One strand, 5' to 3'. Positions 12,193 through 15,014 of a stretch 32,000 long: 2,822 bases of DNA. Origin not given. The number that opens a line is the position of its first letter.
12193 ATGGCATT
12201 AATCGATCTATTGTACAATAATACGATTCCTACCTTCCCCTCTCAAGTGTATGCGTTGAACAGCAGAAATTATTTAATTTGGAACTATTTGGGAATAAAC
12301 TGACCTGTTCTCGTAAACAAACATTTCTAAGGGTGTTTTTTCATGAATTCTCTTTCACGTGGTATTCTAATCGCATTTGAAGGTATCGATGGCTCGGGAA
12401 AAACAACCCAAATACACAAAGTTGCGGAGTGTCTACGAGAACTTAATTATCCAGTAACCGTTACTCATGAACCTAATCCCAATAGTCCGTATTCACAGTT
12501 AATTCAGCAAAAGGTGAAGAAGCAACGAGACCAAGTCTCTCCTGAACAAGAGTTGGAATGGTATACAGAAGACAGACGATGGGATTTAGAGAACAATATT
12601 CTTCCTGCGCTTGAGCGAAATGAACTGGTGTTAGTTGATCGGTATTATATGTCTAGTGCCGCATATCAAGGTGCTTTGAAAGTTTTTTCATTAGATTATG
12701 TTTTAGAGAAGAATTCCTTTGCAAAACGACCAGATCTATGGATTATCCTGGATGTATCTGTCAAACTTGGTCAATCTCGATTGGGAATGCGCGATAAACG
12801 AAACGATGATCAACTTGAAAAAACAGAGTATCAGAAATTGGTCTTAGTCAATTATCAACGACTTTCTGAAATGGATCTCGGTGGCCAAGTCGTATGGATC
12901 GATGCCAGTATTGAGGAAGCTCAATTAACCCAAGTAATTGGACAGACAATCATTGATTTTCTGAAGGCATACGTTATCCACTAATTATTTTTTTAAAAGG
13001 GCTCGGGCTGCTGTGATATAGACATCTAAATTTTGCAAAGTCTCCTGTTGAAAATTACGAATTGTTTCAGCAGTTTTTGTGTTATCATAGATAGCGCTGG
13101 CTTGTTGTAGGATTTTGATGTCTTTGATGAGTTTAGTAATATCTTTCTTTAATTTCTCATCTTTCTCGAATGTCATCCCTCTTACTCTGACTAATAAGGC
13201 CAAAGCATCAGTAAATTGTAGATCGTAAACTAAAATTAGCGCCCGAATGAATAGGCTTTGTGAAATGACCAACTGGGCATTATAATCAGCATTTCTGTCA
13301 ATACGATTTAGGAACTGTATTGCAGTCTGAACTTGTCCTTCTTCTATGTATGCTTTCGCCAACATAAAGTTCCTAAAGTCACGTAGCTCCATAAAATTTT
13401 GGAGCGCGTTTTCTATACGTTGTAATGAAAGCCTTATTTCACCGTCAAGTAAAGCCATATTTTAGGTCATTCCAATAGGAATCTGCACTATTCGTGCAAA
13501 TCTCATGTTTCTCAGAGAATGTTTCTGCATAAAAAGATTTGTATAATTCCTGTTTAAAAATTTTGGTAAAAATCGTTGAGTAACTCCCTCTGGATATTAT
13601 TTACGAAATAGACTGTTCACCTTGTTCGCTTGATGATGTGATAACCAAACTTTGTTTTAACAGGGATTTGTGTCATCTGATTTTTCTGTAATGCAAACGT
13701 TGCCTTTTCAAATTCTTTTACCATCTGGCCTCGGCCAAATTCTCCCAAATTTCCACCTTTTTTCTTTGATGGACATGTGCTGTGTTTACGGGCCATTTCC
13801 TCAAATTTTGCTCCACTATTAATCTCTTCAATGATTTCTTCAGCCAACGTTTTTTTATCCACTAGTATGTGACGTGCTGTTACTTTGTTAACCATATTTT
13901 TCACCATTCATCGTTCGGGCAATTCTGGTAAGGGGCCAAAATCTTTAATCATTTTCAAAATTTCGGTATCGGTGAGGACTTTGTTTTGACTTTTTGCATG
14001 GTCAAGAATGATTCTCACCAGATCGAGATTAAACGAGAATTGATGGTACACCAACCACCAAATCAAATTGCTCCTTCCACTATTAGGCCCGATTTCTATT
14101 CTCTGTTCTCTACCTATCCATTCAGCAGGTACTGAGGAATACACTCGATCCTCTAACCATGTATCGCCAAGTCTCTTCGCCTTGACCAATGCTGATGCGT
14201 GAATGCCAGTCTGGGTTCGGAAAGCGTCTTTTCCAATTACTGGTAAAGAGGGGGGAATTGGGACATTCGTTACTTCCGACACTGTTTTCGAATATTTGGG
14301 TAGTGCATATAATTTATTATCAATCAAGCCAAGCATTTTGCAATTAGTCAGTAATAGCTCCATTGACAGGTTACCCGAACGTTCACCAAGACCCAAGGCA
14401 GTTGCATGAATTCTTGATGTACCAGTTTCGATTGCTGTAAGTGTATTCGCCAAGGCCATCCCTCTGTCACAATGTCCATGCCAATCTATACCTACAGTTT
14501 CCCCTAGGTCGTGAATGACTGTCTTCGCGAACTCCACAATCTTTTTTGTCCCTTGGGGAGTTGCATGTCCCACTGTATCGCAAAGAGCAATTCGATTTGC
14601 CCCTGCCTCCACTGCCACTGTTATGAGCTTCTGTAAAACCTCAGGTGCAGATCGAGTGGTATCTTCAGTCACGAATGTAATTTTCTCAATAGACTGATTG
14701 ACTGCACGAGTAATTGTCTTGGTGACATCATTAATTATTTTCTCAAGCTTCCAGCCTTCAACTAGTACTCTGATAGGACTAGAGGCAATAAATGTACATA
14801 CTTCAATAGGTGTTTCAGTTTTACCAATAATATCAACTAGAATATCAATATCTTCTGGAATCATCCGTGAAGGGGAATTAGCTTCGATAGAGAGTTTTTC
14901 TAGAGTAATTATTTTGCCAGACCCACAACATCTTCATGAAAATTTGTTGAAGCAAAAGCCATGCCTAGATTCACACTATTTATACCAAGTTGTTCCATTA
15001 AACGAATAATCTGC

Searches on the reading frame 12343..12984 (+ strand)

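Call 53: search_protein_families(library=pfam, proteins=[window:12343-12984:+], max_evalue=0.01)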
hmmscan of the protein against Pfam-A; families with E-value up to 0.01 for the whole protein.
window:12343-12984:+ (213 aa): 4 families
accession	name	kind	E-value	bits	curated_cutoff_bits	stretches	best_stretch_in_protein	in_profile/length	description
PF02223.23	Thymidylate_kin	-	4e-38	131.4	27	1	12-195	1-181/185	Thymidylate kinase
PF13521.12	AAA_28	-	2.8e-06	28.1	27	1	10-152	2-130/164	AAA domain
PF13207.12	AAA_17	-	0.003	18.3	27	0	14-149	2-122/136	AAA domain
PF00448.28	SRP54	-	0.0048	17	22.7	1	10-40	4-34/196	SRP54-type protein, GTPase domain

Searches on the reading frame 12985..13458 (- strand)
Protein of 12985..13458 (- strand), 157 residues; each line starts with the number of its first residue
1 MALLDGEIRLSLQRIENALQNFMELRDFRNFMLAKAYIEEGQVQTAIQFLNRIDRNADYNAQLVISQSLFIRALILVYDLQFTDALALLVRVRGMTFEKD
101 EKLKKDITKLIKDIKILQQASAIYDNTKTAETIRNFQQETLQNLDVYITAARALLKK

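Call 53: search_protein_families(library=pfam, proteins=[window:12985-13458:-], max_evalue=0.01)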
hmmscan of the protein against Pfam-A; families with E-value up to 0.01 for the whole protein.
window:12985-13458:- (157 aa): 3 families
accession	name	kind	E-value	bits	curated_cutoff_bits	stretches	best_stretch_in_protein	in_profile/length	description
PF12895.13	ANAPC3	-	0.0045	17.7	27.2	0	30-63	26-60/82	Anaphase-promoting complex, cyclosome, subunit 3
PF13181.12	TPR_8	-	0.005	17.4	25.7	0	31-52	5-26/34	Tetratricopeptide repeat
PF14559.12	TPR_19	-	0.0061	17.3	25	1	16-57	15-55/68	Tetratricopeptide repeat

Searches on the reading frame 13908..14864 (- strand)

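Call 53: search_protein_families(library=pfam, proteins=[window:13908-14864:-], max_evalue=0.01)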
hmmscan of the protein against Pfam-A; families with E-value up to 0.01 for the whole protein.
window:13908-14864:- (318 aa): 1 family
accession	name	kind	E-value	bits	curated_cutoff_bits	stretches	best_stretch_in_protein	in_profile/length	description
PF00682.25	HMGL-like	-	1.7e-32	113.3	29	1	21-183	88-246/260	HMGL-like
